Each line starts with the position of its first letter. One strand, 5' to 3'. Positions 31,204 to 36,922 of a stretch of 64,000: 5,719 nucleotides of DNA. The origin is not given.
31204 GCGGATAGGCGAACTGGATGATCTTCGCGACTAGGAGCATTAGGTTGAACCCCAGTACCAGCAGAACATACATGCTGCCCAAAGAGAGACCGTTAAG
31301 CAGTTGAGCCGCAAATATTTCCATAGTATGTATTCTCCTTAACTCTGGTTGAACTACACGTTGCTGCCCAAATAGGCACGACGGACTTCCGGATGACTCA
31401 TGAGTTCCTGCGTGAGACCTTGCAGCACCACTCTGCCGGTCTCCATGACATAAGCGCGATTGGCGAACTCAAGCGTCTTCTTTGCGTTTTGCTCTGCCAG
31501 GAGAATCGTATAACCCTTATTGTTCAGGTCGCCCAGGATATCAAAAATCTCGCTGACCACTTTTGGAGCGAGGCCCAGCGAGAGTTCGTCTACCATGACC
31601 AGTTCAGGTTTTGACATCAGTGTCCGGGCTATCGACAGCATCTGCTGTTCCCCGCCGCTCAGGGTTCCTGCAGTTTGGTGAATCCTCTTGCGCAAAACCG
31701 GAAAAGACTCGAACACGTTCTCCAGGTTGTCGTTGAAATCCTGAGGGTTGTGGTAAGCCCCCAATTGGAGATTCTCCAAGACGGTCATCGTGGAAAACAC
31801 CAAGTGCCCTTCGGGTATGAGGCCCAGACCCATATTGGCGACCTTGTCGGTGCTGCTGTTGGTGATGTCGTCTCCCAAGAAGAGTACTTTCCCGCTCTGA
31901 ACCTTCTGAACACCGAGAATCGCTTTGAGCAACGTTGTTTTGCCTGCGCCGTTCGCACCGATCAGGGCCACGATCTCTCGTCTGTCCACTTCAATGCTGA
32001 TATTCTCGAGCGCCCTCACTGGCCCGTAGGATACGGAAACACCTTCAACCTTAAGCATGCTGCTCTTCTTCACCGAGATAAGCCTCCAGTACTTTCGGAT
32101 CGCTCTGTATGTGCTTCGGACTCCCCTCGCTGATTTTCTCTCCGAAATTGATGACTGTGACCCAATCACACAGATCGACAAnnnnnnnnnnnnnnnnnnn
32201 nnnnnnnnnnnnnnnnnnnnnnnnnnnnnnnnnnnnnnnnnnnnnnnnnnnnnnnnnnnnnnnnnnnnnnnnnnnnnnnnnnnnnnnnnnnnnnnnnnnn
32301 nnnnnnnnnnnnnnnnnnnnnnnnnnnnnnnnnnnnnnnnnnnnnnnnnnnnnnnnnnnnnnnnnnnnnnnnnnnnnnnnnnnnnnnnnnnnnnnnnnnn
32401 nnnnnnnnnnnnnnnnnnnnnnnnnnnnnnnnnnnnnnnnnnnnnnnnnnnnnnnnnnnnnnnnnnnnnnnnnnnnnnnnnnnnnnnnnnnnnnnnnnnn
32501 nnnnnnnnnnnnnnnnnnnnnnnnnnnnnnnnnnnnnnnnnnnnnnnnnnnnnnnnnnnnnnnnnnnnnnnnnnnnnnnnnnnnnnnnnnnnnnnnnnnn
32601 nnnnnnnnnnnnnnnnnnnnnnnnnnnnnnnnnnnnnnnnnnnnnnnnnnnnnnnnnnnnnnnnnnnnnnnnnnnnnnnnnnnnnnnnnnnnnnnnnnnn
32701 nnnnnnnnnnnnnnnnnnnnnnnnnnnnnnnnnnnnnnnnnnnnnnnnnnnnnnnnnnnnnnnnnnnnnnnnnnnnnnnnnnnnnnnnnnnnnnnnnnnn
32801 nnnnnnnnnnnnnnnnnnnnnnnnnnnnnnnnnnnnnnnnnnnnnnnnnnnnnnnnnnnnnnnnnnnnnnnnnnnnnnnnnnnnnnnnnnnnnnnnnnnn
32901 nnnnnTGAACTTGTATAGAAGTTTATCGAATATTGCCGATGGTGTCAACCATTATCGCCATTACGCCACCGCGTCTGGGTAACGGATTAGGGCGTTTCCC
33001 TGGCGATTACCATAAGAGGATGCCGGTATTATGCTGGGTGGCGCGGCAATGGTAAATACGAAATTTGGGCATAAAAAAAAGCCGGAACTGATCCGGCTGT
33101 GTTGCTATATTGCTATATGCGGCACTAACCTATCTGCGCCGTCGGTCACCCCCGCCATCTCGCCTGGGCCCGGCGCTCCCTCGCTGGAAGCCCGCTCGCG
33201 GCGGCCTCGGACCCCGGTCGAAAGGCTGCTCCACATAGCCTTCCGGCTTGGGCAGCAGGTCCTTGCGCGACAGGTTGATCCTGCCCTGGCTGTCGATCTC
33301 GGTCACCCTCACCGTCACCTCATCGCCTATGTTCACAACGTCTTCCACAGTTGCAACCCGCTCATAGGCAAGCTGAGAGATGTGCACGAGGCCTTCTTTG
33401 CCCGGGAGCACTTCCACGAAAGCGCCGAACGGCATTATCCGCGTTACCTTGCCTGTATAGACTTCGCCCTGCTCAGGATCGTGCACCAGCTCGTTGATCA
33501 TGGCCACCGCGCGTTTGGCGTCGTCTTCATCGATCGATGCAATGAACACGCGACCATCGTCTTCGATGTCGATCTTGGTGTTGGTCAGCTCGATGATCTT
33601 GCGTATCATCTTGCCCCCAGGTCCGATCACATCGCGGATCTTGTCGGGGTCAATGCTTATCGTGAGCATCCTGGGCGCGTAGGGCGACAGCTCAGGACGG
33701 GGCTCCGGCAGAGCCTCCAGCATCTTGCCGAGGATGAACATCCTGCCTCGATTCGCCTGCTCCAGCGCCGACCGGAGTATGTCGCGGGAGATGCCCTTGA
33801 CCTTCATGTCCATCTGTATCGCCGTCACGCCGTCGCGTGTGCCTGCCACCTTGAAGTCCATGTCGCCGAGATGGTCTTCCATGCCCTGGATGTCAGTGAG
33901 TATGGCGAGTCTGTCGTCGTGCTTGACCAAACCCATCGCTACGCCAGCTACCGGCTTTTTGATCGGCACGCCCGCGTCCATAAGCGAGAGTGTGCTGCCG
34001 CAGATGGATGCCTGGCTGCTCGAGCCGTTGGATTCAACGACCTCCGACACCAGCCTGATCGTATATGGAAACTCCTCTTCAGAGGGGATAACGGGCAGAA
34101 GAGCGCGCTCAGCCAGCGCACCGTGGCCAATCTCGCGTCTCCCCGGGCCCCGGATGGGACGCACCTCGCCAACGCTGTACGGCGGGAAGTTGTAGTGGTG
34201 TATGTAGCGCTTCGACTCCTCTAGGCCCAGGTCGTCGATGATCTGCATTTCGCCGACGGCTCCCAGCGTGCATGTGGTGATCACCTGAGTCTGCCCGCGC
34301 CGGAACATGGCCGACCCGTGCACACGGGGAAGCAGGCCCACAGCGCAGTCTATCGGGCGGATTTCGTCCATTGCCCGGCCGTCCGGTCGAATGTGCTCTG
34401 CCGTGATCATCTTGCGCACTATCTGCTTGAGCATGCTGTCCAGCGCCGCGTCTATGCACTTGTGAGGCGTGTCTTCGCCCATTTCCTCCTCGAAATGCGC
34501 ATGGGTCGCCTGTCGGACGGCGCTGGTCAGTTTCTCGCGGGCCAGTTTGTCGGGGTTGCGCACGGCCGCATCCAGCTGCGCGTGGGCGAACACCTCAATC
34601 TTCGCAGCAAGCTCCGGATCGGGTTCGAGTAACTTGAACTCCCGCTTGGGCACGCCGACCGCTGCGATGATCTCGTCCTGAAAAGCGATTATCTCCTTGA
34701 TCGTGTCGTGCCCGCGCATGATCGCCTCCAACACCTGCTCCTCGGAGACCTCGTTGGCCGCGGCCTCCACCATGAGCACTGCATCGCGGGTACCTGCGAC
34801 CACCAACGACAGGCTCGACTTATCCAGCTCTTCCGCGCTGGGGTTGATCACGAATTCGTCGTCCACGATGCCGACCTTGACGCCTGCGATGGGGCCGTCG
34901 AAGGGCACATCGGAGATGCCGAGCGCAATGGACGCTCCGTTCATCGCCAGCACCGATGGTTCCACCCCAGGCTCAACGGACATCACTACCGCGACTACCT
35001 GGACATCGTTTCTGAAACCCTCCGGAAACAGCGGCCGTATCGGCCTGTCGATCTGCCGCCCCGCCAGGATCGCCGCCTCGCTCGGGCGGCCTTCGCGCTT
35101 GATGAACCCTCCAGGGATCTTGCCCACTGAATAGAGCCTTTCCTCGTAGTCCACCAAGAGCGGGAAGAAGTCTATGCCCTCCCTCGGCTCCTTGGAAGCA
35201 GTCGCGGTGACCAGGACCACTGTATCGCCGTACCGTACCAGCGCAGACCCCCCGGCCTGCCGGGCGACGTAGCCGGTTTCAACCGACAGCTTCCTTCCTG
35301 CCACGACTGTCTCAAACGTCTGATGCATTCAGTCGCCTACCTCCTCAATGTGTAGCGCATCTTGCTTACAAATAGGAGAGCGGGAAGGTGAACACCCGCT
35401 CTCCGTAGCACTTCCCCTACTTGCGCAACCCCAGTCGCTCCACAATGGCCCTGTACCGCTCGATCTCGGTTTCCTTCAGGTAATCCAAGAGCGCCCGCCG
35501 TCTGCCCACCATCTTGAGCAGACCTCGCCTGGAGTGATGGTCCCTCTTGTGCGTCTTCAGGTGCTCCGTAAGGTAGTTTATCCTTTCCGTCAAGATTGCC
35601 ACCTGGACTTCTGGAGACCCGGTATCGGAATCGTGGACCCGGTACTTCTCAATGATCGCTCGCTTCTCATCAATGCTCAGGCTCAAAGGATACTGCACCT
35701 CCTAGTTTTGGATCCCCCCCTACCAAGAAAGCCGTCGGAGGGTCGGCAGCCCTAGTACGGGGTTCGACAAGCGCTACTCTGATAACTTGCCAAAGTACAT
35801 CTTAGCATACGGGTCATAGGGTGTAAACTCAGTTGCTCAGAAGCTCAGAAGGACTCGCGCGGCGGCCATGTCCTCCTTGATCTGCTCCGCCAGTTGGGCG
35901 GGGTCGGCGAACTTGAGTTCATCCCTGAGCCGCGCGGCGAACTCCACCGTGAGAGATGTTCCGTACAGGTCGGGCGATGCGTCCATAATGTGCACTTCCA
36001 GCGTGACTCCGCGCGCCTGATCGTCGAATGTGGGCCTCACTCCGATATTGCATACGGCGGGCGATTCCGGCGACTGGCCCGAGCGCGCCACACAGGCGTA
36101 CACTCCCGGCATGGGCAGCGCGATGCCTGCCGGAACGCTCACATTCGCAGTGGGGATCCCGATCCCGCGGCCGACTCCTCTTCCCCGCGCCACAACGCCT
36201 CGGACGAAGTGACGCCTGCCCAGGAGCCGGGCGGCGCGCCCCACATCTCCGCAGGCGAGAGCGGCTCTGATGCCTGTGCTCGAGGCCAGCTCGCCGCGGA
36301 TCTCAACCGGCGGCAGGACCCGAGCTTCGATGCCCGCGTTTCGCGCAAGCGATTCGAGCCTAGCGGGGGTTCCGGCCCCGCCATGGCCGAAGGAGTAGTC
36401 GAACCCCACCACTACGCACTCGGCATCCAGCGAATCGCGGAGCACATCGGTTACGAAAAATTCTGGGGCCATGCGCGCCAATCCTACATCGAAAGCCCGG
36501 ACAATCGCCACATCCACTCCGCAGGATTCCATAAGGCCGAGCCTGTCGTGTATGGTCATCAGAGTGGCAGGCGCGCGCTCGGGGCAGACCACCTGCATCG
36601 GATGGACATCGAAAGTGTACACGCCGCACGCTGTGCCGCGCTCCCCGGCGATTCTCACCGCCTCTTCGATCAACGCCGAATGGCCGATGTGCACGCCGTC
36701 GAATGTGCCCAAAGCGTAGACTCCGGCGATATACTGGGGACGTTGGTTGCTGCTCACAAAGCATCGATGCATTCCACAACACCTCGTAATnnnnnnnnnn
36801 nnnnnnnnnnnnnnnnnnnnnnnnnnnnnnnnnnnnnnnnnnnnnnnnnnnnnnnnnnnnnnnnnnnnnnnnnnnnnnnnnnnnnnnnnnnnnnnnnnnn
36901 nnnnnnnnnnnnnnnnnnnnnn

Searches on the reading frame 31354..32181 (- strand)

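Call 55: search_protein_families(library=pfam, proteins=[window:31354-32181:-], max_evalue=0.0001)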
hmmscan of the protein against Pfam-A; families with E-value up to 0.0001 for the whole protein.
window:31354-32181:- (275 aa): 5 families
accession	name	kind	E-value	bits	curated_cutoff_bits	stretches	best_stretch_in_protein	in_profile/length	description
PF00005.33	ABC_tran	-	5.1e-30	105.3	25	1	58-199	1-134/137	ABC transporter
PF13304.12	AAA_21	-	1.7e-11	45.2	27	1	70-96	1-26/304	AAA domain, putative AbiEii toxin, Type IV TA system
PF02463.25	SMC_N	-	7.4e-06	26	40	1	68-228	24-195/220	RecF/RecN/SMC N terminal domain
PF13476.12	AAA_23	-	7.2e-05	24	27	0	56-89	8-40/201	AAA domain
PF25199.1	nSTAND_NTPase5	-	7.5e-05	23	34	0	64-111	37-85/145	Novel STAND NTPase 5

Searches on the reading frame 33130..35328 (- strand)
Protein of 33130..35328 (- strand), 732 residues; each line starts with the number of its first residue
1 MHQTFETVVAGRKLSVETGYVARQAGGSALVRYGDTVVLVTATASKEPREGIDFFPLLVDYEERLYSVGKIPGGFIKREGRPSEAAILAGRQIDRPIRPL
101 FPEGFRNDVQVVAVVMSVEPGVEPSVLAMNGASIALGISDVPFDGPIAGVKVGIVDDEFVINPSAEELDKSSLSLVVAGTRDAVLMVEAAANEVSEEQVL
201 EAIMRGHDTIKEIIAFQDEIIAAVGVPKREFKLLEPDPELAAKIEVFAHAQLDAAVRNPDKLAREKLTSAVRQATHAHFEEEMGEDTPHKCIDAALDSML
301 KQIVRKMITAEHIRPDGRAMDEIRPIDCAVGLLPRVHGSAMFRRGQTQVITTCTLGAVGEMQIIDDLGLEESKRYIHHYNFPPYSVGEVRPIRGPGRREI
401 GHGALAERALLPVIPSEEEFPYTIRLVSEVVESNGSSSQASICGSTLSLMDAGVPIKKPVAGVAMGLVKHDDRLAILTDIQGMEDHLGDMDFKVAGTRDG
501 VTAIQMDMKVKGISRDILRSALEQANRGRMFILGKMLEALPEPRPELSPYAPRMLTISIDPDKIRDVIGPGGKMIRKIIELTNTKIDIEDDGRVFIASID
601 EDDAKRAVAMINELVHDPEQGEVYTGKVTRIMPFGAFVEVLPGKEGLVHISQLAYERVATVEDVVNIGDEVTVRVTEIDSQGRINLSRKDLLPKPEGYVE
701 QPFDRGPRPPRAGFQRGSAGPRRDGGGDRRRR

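Call 55: search_protein_families(library=pfam, proteins=[window:33130-35328:-], max_evalue=0.0001)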
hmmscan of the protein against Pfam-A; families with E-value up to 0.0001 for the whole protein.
window:33130-35328:- (732 aa): 5 families
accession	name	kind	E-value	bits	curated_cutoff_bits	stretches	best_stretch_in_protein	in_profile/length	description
PF01138.27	RNase_PH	-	1.6e-58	197.2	25.5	2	322-455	1-130/130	3' exoribonuclease family, domain 1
PF03725.20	RNase_PH_C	-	6e-25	87.4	20.8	2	145-208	1-66/67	3' exoribonuclease family, domain 2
PF00575.29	S1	-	2.6e-21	76.2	22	1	618-689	2-74/74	S1 RNA binding domain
PF03726.19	PNPase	-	7.9e-13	49.1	24.6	1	239-318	1-80/81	Polyribonucleotide nucleotidyltransferase, RNA binding domain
PF00013.35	KH_1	-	3.8e-11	43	21.5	1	556-613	3-66/66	KH domain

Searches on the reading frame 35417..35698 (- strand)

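Call 55: search_protein_families(library=pfam, proteins=[window:35417-35698:-], max_evalue=0.0001)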
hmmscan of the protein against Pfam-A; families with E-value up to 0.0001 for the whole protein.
window:35417-35698:- (93 aa): 1 family
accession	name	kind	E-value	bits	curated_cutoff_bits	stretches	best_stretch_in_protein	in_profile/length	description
PF00312.27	Ribosomal_S15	-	4.1e-38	129.9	31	1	12-92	1-81/81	Ribosomal protein S15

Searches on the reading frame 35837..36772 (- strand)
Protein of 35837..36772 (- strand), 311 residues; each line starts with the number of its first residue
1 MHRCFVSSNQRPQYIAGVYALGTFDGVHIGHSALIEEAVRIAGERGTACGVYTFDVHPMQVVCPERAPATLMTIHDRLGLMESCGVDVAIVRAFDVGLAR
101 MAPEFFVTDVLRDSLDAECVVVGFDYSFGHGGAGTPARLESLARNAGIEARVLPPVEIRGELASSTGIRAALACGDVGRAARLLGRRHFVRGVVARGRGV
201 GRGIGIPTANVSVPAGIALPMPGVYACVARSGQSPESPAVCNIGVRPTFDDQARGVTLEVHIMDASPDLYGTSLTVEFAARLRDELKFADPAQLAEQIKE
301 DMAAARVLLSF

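Call 55: search_protein_families(library=pfam, proteins=[window:35837-36772:-], max_evalue=0.0001)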
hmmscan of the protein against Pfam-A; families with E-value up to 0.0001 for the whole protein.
window:35837-36772:- (311 aa): 3 families
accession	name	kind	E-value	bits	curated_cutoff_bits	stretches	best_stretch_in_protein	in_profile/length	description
PF06574.18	FAD_syn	-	2.8e-43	147.9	27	1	17-166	8-157/158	FAD synthetase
PF01687.23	Flavokinase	-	2.9e-36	124.9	19.6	1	184-308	1-123/124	Riboflavin kinase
PF01467.32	CTP_transf_like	-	9.8e-06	26.2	21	1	20-170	2-132/133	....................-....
